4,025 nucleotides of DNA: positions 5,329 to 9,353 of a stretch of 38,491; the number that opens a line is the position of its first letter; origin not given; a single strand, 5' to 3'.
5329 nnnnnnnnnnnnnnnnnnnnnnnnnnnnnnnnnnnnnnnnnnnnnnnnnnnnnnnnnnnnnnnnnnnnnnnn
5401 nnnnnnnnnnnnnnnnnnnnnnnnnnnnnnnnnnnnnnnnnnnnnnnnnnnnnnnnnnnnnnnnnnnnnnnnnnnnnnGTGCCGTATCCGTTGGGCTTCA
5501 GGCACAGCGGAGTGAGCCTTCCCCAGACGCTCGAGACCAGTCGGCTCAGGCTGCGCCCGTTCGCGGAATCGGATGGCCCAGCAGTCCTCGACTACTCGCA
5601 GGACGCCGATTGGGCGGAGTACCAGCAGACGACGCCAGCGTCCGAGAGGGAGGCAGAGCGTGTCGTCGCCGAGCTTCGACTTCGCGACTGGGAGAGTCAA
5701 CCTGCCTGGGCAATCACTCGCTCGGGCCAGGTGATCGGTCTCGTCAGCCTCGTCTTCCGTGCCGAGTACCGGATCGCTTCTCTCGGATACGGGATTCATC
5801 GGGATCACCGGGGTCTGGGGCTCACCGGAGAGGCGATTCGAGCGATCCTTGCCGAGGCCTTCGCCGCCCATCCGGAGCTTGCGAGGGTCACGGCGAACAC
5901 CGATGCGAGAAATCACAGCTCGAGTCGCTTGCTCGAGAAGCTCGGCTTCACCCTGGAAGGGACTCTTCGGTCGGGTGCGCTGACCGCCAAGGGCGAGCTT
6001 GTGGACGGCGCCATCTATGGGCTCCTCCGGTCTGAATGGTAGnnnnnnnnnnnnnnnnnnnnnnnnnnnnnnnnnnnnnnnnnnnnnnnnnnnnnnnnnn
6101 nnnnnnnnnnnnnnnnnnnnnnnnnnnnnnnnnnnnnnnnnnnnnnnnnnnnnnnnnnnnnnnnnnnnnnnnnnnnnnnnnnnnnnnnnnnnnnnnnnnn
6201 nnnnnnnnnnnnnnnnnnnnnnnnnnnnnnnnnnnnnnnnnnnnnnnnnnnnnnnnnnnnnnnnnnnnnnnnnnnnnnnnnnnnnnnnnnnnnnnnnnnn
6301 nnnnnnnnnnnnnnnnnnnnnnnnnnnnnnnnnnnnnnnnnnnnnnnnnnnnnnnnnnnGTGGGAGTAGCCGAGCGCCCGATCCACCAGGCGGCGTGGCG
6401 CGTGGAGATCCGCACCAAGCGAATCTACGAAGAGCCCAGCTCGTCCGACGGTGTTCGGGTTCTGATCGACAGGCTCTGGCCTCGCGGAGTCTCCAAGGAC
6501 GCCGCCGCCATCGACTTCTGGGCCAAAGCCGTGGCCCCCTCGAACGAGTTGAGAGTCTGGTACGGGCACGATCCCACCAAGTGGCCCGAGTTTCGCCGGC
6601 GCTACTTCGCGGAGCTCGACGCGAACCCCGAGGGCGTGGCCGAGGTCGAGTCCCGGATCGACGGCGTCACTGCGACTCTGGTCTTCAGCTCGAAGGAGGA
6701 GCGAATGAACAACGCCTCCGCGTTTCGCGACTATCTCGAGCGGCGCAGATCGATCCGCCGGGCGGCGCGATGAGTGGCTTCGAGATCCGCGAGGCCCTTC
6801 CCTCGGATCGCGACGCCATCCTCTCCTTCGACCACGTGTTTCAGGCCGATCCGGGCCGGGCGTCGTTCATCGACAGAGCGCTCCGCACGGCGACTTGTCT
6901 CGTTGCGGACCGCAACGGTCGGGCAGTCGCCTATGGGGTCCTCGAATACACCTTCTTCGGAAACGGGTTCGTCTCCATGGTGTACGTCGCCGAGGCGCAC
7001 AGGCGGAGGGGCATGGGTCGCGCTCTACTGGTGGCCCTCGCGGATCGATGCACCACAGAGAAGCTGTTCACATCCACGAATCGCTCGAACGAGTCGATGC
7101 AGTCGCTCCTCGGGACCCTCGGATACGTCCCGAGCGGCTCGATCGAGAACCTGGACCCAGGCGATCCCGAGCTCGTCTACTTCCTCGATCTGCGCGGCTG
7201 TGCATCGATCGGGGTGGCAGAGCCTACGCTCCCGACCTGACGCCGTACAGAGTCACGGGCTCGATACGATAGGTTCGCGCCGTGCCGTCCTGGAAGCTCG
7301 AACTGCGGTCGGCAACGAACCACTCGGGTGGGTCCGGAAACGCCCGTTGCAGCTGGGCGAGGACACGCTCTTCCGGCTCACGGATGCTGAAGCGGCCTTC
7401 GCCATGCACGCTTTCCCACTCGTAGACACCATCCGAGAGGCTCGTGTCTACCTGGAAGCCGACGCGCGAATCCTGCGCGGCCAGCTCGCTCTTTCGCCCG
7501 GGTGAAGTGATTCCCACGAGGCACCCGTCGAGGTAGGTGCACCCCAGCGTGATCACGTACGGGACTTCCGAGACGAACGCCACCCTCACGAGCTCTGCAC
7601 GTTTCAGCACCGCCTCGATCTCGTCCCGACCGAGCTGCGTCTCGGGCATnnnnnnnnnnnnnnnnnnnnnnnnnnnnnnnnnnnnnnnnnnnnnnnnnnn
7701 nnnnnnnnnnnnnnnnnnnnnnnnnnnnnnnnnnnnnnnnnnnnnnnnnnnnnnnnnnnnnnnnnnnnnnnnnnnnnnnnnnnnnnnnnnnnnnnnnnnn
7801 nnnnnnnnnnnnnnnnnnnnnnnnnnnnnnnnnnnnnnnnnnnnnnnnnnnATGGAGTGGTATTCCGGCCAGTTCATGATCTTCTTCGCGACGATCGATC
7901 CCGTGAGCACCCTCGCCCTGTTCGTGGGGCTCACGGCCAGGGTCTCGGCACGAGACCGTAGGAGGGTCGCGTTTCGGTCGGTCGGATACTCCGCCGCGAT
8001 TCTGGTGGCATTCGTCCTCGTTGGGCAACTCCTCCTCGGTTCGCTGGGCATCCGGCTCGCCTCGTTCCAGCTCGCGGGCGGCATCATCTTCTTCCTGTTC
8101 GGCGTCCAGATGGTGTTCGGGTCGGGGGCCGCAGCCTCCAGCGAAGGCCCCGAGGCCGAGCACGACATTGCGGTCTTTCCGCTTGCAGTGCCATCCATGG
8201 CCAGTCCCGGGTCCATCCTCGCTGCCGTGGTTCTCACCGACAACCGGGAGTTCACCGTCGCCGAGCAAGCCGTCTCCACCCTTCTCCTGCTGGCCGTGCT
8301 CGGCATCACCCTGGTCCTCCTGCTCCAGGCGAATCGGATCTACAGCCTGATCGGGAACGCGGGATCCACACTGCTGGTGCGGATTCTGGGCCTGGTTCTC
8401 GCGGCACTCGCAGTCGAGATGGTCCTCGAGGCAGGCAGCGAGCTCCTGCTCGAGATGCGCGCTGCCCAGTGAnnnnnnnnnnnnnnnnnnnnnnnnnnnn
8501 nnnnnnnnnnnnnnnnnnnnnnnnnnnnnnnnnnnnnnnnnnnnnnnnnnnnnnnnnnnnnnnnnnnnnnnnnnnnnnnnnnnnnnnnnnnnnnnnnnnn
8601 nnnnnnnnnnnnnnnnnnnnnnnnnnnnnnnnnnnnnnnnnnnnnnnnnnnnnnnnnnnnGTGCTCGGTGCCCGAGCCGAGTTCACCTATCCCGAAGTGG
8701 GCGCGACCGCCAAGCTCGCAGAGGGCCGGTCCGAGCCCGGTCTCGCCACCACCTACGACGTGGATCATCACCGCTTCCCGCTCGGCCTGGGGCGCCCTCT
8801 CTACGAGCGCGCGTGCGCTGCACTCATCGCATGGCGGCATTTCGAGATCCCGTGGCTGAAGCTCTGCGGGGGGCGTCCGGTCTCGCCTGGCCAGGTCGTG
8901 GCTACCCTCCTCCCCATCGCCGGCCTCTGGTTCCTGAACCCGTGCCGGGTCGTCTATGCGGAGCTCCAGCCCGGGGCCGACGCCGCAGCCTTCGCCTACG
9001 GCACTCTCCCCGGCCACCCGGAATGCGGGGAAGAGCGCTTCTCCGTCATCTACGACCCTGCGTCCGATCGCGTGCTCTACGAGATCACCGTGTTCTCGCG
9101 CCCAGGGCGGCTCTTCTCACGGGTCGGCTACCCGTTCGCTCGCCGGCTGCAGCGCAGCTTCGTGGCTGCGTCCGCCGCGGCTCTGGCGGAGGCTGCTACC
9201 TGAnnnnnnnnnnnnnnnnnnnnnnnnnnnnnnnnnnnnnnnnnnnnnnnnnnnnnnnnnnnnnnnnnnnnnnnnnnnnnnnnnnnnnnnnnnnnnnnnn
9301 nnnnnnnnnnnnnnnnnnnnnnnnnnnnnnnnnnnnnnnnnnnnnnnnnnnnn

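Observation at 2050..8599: A 132-bp attC class has rigid geometry and an extended -10-like box at its centre, pointing into the next cassette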

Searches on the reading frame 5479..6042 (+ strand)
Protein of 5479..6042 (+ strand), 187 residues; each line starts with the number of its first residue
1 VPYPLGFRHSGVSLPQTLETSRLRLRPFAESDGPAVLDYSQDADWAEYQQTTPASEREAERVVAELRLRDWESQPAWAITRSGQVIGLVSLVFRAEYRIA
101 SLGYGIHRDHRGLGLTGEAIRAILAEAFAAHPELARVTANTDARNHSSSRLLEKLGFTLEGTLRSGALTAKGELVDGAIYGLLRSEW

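Call 20: search_protein_families(library=pfam, proteins=[window:5479-6042:+], max_evalue=0.01)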
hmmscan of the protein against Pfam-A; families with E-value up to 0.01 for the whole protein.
window:5479-6042:+ (187 aa): 6 families
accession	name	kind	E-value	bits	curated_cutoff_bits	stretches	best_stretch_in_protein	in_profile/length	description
PF13302.13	Acetyltransf_3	-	1.7e-25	90.7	25.4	1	22-158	1-138/138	Acetyltransferase (GNAT) domain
PF00583.31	Acetyltransf_1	-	4.7e-11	43.4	20.7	1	60-157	21-116/116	Acetyltransferase (GNAT) family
PF13523.12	Acetyltransf_8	-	2.6e-07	30.8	27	1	108-162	89-142/145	Acetyltransferase (GNAT) domain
PF08445.16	FR47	-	0.00053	20.3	22.1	1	106-160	29-80/86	FR47-like protein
PF13508.13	Acetyltransf_7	-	0.0011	19.7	27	1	76-158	5-83/84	Acetyltransferase (GNAT) domain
PF13420.13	Acetyltransf_4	-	0.0066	16.9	24.3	1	55-165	33-142/155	Acetyltransferase (GNAT) domain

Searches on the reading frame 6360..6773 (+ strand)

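Call 20: search_protein_families(library=pfam, proteins=[window:6360-6773:+], max_evalue=0.01)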
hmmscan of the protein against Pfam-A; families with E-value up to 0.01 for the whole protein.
window:6360-6773:+ (137 aa): 3 families
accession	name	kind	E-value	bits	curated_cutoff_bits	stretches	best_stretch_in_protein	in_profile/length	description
PF22752.1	DUF488-N3i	-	1.4e-33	116.7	27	1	16-129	1-114/131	Inactive DUF488-N3 subclade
PF04343.18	DUF488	-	9.4e-28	97.7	22.2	1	19-126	2-121/121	Domain of unknown function DUF488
PF22751.1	DUF488-N3a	-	1.3e-19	71.1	27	1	17-129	1-117/118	Active DUF488-N3 subclade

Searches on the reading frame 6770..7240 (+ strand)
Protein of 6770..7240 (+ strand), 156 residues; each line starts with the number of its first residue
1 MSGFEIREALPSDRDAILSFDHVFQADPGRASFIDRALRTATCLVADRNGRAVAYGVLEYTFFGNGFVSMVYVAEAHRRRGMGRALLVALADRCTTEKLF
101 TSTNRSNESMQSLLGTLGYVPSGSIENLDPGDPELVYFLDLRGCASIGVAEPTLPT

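Call 42: search_protein_families(library=pfam, proteins=[window:6770-7240:+], max_evalue=0.001)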
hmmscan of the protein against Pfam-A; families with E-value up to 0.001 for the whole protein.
window:6770-7240:+ (156 aa): 4 families
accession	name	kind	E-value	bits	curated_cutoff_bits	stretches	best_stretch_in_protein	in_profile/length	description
PF00583.31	Acetyltransf_1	-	5e-10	40.1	20.7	1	28-119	20-116/116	Acetyltransferase (GNAT) family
PF13508.13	Acetyltransf_7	-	3.2e-08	34.3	27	1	41-98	3-61/84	Acetyltransferase (GNAT) domain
PF13673.13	Acetyltransf_10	-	8.8e-07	29.4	23.6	1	39-122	29-110/128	Acetyltransferase (GNAT) domain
PF08445.16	FR47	-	0.00014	22.2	22.1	1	66-119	22-77/86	FR47-like protein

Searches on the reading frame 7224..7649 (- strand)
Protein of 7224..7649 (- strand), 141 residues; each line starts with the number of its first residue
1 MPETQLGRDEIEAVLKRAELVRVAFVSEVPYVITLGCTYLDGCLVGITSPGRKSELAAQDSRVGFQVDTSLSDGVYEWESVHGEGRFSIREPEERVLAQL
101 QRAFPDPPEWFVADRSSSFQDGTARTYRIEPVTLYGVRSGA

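Call 42: search_protein_families(library=pfam, proteins=[window:7224-7649:-], max_evalue=0.001)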
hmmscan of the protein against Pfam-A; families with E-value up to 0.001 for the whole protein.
window:7224-7649:- (141 aa): 1 family
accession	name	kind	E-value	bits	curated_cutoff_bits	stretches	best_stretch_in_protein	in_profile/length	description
PF12900.13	Pyridox_ox_2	-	2.1e-08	34.7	27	1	8-135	2-137/140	Pyridoxamine 5'-phosphate oxidase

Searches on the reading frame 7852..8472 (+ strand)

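Call 42: search_protein_families(library=pfam, proteins=[window:7852-8472:+], max_evalue=0.001)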
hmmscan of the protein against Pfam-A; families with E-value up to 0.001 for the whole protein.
window:7852-8472:+ (206 aa): 1 family
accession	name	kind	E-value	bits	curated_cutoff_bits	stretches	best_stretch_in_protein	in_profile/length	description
PF01914.23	MarC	-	5.9e-43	147.1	23.9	1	4-196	4-200/203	MarC family integral membrane protein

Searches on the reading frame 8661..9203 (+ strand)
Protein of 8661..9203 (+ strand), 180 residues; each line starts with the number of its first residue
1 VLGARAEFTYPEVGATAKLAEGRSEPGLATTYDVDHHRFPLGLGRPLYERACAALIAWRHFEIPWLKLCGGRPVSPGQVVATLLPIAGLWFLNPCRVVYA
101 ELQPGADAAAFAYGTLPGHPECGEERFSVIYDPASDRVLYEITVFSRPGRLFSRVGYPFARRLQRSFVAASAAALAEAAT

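Call 42: search_protein_families(library=pfam, proteins=[window:8661-9203:+], max_evalue=0.001)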
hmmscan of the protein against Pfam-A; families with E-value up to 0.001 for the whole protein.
window:8661-9203:+ (180 aa): 1 family
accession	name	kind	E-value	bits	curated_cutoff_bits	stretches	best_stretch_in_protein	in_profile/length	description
PF09348.15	DUF1990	-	2.8e-42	144.9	23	1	9-173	1-156/157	Domain of unknown function (DUF1990)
